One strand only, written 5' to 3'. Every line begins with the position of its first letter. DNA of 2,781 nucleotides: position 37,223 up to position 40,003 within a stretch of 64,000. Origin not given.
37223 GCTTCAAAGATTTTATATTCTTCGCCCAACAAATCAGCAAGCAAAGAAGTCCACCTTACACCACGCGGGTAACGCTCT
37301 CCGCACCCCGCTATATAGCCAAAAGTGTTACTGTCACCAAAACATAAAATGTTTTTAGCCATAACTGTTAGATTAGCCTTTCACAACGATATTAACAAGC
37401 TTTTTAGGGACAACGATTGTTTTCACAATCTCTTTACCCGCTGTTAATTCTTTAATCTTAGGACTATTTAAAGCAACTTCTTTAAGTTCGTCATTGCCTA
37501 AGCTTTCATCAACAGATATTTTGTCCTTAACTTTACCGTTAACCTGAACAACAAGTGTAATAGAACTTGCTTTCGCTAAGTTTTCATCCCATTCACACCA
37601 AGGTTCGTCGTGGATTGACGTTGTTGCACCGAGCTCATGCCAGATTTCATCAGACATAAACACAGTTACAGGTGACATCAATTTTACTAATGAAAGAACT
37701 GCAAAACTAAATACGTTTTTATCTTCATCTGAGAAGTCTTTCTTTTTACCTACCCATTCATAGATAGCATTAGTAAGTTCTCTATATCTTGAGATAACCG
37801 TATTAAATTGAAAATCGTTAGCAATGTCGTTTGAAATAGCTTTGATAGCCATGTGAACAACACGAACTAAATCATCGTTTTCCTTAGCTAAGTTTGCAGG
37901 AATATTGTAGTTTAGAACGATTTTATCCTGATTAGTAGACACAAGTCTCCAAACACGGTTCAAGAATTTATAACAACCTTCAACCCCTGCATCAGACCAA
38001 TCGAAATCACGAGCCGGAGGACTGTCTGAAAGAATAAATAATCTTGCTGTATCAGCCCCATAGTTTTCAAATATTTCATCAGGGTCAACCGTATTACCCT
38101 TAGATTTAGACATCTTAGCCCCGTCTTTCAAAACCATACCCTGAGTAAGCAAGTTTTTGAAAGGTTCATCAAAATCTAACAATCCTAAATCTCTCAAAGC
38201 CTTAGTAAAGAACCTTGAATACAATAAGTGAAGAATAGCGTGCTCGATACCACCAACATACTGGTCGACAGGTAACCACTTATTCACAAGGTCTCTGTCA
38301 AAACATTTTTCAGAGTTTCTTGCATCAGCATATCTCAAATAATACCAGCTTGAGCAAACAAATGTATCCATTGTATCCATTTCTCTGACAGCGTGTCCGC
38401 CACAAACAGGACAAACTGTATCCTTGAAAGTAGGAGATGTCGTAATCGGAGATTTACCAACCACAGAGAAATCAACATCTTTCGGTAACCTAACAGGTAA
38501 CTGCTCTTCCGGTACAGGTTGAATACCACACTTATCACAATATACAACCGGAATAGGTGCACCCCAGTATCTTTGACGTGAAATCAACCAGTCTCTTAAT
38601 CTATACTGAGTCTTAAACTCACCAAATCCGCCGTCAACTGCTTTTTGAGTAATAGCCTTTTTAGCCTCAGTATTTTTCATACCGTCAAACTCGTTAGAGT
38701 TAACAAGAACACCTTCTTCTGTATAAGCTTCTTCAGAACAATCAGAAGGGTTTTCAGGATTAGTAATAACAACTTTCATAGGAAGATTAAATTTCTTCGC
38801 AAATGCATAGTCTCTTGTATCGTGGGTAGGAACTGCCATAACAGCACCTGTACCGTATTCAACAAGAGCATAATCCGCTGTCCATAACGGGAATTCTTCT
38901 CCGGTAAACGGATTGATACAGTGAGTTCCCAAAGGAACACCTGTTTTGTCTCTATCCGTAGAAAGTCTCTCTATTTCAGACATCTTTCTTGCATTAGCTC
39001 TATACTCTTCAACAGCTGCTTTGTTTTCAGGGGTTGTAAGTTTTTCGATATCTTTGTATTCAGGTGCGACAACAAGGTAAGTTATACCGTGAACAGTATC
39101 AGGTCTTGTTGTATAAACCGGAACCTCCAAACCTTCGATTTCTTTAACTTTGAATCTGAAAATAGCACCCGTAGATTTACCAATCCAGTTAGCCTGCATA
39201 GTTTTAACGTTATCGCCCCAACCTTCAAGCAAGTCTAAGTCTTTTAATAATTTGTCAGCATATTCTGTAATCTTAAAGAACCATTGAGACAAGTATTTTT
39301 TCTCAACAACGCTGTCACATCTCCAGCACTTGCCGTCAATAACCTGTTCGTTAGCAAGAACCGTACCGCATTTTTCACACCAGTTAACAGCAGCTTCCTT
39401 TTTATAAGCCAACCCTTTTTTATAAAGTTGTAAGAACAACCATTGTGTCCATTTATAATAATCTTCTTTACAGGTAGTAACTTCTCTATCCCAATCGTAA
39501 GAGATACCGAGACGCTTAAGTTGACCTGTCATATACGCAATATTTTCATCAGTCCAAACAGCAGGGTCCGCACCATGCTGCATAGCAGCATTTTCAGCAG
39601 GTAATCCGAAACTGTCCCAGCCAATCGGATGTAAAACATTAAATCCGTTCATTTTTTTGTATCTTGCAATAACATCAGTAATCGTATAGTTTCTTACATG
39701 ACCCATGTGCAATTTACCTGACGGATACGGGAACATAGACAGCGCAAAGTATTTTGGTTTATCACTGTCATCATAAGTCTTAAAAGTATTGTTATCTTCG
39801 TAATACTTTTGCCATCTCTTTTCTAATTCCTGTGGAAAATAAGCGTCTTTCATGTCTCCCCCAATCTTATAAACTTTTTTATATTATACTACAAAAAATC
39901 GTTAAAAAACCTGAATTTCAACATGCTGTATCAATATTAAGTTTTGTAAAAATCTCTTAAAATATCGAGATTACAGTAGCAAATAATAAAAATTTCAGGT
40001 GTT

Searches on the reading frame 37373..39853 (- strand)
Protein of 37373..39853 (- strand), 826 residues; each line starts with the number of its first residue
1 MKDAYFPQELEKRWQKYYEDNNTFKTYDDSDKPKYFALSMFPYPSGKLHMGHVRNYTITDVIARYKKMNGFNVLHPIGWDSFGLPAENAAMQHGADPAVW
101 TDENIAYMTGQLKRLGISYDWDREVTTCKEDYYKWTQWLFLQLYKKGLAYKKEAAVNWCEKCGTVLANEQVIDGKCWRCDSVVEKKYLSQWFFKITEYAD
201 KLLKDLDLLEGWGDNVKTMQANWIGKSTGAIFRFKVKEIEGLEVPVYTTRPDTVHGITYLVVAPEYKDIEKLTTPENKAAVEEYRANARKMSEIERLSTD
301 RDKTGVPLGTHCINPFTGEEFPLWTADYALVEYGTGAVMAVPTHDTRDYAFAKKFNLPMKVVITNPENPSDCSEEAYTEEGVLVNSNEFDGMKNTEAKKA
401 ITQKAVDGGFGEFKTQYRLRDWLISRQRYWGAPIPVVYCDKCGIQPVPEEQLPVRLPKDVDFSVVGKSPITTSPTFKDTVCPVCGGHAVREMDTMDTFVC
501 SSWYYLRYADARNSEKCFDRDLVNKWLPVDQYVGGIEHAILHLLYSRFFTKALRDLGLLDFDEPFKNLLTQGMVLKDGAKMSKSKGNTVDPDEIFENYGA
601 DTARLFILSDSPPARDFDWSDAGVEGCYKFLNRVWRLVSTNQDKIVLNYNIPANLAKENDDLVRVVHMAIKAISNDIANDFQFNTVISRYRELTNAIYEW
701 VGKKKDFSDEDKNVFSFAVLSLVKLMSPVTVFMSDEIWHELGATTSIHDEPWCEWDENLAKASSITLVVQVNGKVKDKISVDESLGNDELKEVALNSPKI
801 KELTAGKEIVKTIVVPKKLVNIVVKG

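Call 24: search_protein_families(library=ncbifam, proteins=[window:37373-39853:-], max_evalue=0.00001)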
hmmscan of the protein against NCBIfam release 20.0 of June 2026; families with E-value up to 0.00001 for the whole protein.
window:37373-39853:- (826 aa): 19 families
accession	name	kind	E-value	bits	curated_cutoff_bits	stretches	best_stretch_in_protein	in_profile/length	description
TIGR00396.1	leuS_bact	equivalog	0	1060.6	548.4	2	7-576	3-569/843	leucine--tRNA ligase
TIGR00422.1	valS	equivalog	3.4e-95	319.8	612.1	3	1-172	1-188/863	valine--tRNA ligase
NF009687.0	PRK13208.1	equivalog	1.7e-88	297.7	738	3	2-171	7-189/801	valine--tRNA ligase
NF004349.1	PRK05729.1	equivalog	2.4e-80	270.9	704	3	419-768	391-711/860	valine--tRNA ligase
NF008957.0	PRK12300.1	subfamily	2.7e-78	263.9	677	4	525-783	576-821/946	leucine--tRNA ligase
TIGR00392.1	ileS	equivalog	2.1e-66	224.7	621.4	2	419-761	460-817/861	isoleucine--tRNA ligase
TIGR00395.1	leuS_arch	equivalog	1.2e-59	202.3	648.5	3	565-761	605-796/938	leucine--tRNA ligase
NF000540.1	alt_ValS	exception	9.6e-52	176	900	2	421-775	431-776/827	valine--tRNA ligase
NF011492.0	PRK14900.1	equivalog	1.5e-50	172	1783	3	419-749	407-715/1044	valine--tRNA ligase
TIGR00398.1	metG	equivalog_domain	8.5e-44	150.1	336.35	2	41-180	7-143/530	methionine--tRNA ligase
NF008900.0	PRK12267.1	equivalog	9.9e-37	126.7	598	2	39-204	10-174/648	methionine--tRNA ligase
NF001100.0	PRK00133.1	equivalog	5.1e-32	111.2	587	3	38-159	10-129/676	methionine--tRNA ligase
NF000257.1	MupA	exception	2.7e-30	104.9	1900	2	379-758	394-777/1024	mupirocin-resistant isoleucine--tRNA ligase MupA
NF000258.1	MupB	exception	4.9e-30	104.1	1900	2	400-757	421-778/1033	mupirocin-resistant isoleucine--tRNA ligase MupB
NF040702.1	ileS_w_GNAT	exception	1.7e-26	92.2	1999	2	11-89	23-103/1100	isoleucine--tRNA ligase, N-acetyltransferase domain-containing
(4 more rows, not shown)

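Call 25: find_related_loci(query=window:37373-39853:-, collection=genome_contigs, flank=1000)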
Query window:37373-39853:- (826 aa) in genome_contigs; peptide patterns used: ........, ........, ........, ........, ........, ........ (x = any residue, [..] = any of these).
600 stretches matched a pattern (row limit reached: there are more); 595 encode a relative of the query (tblastn E <= 1e-3); the best 80 are kept; 80 distinct loci.
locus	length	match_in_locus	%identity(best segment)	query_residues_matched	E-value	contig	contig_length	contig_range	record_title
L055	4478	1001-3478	92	1-826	0e+0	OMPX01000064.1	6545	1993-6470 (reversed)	uncultured bacterium isolate RUG770 genome assembly, contig: k87_11159697, whole genome shotgun sequence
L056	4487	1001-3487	93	1-826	0e+0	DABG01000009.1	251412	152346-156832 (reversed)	MAG TPA_asm: Candidatus Gastranaerophilales bacterium HUM_9 contig_278, whole genome shotgun sequence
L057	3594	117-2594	90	1-826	0e+0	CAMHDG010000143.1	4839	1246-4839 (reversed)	MAG: uncultured bacterium isolate SRR11784292_bin.17_metaWRAP_v1.3_MAG genome assembly, contig: ERZ12202954.18527, whole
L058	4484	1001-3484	88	1-825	0e+0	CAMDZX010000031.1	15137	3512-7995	MAG: uncultured bacterium isolate SRR11489787_bin.18_metaWRAP_v1.3_MAG genome assembly, contig: ERZ11466701.4366, whole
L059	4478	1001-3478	88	1-825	0e+0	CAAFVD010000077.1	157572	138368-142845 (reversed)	TPA_asm: Candidatus Gastranaerophilales bacterium, isolate HGM07924, WGS project CAAFVD010000000 data, contig: SRS475537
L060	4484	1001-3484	87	1-825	0e+0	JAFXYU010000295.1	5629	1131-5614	Bacterium isolate RGIG6869 Sheep_Rumen-5__c1790268, whole genome shotgun sequence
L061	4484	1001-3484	86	1-826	0e+0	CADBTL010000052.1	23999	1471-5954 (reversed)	uncultured bacterium isolate RUG14285 genome assembly, contig: RUG14285_asm_52, whole genome shotgun sequence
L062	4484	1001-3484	86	1-826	0e+0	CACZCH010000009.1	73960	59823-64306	uncultured bacterium isolate RUG12494 genome assembly, contig: RUG12494_asm_9, whole genome shotgun sequence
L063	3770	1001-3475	85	1-825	0e+0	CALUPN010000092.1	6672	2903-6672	MAG: Candidatus Gastranaerophilales bacterium isolate BRZ_FN__bin75 genome assembly, contig: BRZ_FN__NODE_14654_length_6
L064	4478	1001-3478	85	1-826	0e+0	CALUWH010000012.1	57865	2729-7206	MAG: Candidatus Gastranaerophilales bacterium isolate BRZ_CB__bin57 genome assembly, contig: BRZ_CB__NODE_757_length_578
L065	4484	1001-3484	85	1-825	0e+0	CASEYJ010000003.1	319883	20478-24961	uncultured bacterium isolate SI.A37.metabat-bins.110 genome assembly, contig: SI.A37.metabat-bins.110.fa_k141_58491, who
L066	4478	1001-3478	85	1-825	0e+0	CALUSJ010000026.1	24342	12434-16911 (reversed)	MAG: Candidatus Gastranaerophilales bacterium isolate E05__bin306 genome assembly, contig: E05__k127_239588, whole genom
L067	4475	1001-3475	85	1-824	0e+0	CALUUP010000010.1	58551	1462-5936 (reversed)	MAG: Candidatus Gastranaerophilales bacterium isolate BRZ_CG__bin11 genome assembly, contig: BRZ_CG__NODE_866_length_585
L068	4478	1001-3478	85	1-826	0e+0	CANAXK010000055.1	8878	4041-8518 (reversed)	MAG TPA_asm: uncultured bacterium isolate SRR14836532_bin.10_metawrap_v1.3_MAG genome assembly, contig: NODE.2595_length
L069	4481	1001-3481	84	1-825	0e+0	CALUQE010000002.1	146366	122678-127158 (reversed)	MAG: Candidatus Gastranaerophilales bacterium isolate BRZ_BK__bin43 genome assembly, contig: BRZ_BK__NODE_128_length_146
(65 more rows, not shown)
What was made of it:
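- Tried and rejected: The second scan was spent on LeuS to name the organism (call 25).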
